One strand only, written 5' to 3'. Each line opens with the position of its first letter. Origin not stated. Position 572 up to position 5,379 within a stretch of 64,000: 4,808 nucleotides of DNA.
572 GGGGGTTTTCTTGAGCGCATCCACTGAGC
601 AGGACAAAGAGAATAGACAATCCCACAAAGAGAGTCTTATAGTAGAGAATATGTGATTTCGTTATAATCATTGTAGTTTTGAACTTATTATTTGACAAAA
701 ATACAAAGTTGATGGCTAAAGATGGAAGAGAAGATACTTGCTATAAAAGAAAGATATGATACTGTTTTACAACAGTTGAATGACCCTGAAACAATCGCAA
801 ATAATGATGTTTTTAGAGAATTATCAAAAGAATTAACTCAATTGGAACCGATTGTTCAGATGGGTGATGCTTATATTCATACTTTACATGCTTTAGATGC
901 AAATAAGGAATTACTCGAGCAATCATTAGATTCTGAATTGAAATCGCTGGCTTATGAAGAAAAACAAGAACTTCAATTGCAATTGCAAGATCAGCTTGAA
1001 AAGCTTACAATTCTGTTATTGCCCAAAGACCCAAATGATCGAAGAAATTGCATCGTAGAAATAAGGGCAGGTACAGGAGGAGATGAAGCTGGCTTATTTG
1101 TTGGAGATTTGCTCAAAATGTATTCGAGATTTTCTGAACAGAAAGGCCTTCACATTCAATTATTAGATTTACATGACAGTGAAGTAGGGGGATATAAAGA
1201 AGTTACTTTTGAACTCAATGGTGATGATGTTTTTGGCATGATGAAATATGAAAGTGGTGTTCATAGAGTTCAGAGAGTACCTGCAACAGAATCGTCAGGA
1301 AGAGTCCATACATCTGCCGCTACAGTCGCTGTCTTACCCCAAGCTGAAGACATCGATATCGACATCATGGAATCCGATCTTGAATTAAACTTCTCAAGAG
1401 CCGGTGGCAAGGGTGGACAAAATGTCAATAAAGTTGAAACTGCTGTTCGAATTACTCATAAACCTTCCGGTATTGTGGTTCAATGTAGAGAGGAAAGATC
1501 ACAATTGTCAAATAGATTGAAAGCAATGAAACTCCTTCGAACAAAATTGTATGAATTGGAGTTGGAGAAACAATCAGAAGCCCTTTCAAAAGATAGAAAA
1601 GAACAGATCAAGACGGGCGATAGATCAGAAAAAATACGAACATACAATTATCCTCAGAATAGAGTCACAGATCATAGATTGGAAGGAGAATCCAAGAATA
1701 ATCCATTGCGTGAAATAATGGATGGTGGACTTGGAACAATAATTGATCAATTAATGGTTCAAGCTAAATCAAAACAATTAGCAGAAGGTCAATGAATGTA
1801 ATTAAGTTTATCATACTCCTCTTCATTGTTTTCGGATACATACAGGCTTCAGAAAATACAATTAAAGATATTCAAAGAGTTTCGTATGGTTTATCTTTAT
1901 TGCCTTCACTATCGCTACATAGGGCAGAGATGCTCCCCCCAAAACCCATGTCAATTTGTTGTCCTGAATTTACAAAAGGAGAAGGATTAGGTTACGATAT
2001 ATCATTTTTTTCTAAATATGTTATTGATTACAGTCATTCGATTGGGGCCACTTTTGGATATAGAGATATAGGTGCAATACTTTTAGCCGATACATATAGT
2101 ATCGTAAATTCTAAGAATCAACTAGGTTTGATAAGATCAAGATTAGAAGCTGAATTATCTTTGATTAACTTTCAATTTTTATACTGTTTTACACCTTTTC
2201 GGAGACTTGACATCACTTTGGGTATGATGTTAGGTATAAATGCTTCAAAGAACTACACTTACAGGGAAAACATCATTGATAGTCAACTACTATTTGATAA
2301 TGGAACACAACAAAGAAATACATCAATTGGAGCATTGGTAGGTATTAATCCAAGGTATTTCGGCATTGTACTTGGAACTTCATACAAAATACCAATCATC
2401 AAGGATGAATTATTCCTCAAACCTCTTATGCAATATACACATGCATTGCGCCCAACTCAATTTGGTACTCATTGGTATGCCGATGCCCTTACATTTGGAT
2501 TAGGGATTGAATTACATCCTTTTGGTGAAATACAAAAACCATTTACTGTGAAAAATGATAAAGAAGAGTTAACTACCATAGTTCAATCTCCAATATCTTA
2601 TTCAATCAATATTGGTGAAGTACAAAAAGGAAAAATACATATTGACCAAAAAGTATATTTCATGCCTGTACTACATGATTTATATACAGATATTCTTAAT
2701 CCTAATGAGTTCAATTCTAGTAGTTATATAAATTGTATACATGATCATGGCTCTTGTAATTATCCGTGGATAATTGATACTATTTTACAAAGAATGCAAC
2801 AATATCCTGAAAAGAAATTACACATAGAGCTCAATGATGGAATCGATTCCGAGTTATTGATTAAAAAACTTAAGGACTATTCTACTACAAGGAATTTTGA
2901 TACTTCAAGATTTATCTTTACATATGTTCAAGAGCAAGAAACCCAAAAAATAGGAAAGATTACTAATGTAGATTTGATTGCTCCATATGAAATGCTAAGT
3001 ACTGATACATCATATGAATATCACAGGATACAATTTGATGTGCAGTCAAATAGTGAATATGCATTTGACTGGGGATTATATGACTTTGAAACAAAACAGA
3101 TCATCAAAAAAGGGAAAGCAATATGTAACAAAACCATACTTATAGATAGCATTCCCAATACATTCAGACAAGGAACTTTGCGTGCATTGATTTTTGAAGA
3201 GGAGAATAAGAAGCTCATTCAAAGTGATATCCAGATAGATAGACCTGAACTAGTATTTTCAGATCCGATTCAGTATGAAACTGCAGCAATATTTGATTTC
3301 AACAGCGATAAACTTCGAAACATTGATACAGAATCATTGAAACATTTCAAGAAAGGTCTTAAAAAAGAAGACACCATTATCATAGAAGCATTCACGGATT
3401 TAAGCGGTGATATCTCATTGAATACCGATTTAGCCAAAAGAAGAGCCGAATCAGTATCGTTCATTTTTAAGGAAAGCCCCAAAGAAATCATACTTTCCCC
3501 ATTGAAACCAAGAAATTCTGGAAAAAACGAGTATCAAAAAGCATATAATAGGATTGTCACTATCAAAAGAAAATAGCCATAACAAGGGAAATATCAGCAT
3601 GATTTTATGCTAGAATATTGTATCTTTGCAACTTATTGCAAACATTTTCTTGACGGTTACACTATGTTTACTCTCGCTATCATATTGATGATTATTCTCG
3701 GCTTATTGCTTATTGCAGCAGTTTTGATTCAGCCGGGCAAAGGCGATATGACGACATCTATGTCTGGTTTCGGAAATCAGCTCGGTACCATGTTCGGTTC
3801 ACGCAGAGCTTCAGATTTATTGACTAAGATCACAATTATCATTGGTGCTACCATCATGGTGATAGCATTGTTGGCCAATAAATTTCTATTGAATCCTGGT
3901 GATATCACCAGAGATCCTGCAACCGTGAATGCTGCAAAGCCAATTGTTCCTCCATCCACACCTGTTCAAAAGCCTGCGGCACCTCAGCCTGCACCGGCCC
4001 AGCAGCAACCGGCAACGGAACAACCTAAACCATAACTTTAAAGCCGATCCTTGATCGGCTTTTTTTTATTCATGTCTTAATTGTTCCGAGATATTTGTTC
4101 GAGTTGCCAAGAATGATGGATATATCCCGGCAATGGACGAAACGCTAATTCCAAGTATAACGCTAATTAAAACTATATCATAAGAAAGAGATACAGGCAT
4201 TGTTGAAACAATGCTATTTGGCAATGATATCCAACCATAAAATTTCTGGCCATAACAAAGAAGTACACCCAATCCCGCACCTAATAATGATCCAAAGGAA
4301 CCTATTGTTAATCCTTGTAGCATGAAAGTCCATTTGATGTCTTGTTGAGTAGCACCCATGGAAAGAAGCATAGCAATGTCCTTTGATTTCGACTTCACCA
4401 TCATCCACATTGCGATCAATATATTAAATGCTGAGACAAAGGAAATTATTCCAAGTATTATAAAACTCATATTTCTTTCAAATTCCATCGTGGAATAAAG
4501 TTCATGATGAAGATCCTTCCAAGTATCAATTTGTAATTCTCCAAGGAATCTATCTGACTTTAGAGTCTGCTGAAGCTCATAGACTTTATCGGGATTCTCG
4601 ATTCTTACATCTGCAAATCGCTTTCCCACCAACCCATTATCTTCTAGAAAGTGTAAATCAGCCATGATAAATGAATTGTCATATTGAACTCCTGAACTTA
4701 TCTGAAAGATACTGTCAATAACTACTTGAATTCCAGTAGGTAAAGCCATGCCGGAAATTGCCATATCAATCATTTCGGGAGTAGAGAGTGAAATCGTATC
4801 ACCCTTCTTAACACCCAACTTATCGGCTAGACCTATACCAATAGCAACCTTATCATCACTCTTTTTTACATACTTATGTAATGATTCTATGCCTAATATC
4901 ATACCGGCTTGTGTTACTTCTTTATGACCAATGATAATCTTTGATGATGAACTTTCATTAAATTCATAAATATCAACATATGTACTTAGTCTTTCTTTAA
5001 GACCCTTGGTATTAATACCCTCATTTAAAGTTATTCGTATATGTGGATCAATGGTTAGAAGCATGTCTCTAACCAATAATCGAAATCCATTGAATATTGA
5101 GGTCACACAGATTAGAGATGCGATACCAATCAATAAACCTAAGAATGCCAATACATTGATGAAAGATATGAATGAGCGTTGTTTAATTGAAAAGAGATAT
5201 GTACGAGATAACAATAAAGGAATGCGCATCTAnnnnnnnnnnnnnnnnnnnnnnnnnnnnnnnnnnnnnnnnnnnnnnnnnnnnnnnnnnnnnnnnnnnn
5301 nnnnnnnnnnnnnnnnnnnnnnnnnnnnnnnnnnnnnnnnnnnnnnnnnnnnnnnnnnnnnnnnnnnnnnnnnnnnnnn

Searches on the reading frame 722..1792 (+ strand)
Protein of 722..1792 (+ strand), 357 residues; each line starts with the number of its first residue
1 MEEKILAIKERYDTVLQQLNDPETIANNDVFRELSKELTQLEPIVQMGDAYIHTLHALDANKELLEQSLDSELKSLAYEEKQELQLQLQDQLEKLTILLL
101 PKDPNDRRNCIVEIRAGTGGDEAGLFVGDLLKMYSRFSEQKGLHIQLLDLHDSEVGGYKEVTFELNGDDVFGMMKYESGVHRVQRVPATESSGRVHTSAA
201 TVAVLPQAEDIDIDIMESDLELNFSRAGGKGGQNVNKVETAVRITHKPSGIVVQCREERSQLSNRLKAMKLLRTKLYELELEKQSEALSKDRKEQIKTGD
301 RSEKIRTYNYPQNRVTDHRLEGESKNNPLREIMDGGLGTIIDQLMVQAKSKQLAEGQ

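Call 68: search_protein_families(library=pfam, proteins=[window:722-1792:+], max_evalue=0.00001)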
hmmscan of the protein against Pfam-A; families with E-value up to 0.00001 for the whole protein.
window:722-1792:+ (357 aa): 2 families
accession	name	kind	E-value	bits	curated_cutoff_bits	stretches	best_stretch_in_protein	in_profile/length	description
PF03462.23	PCRF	-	2.3e-67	227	24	1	8-202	1-194/194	PCRF domain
PF00472.26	RF-1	-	2.3e-41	140.8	35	1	209-319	1-116/116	RF-1 domain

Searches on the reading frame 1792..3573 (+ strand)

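Call 68: search_protein_families(library=pfam, proteins=[window:1792-3573:+], max_evalue=0.00001)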
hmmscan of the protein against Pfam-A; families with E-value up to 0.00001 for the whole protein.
window:1792-3573:+ (594 aa): 1 family
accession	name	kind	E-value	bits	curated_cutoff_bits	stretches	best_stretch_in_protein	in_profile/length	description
PF00691.25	OmpA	-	4.7e-06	27.3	27.2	1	501-559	2-64/98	OmpA family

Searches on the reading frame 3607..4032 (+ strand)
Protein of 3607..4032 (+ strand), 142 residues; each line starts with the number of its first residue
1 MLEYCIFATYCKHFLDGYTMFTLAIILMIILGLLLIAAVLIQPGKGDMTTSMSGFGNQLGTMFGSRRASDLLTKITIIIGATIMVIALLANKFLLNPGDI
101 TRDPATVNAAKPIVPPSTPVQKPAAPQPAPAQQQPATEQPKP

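Call 68: search_protein_families(library=pfam, proteins=[window:3607-4032:+], max_evalue=0.00001)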
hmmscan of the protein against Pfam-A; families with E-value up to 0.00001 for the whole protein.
window:3607-4032:+ (142 aa): 1 family
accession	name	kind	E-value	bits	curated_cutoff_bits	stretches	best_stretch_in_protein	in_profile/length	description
PF03840.19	SecG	-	4.6e-14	52.7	29.2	1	24-91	2-68/70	Preprotein translocase SecG subunit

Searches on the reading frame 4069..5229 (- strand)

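Call 68: search_protein_families(library=pfam, proteins=[window:4069-5229:-], max_evalue=0.00001)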
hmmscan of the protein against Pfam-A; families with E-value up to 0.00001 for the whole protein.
window:4069-5229:- (387 aa): 1 family
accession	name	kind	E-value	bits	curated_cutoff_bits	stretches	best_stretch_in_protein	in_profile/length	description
PF02687.27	FtsX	-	4e-14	53.1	25.5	1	257-380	2-120/120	FtsX-like permease C-terminal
